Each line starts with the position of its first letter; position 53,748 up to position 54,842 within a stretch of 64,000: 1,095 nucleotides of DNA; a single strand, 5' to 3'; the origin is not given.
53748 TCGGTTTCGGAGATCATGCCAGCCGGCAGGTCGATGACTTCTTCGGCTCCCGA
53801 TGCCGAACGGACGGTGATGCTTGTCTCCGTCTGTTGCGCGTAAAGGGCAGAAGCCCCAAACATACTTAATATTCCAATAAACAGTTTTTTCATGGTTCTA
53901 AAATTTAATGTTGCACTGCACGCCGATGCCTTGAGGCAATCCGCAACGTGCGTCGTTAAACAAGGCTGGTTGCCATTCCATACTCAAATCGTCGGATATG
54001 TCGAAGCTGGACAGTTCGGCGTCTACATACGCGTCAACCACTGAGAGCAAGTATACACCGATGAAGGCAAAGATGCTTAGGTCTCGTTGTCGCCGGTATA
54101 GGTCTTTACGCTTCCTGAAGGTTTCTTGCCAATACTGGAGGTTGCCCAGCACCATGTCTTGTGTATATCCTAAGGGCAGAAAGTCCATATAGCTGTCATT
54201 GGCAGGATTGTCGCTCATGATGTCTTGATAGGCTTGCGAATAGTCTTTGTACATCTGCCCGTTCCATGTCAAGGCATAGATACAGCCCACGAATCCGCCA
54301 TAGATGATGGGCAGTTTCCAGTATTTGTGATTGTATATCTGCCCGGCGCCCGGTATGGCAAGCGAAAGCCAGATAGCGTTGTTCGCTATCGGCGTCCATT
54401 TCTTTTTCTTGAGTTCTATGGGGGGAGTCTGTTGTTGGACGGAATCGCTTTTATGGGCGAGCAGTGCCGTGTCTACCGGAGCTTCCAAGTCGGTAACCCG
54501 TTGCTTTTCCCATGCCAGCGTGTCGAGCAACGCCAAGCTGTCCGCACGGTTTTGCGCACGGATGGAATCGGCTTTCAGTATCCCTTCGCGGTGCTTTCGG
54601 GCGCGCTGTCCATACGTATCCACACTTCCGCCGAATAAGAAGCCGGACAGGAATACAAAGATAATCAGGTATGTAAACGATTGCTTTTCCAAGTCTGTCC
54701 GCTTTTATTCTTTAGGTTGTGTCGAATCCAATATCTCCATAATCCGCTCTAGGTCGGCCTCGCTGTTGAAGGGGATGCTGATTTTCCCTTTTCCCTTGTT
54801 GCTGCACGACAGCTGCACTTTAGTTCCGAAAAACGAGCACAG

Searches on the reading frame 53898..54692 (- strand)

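Call 32: search_protein_families(library=pfam, proteins=[window:53898-54692:-], max_evalue=0.0001)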
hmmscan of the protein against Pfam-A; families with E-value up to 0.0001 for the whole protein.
window:53898-54692:- (264 aa): 1 family
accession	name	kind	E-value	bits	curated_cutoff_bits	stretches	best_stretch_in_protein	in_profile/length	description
PF18935.5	DUF5683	-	5.6e-53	179.5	26.7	1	103-264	5-151/151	Family of unknown function (DUF5683)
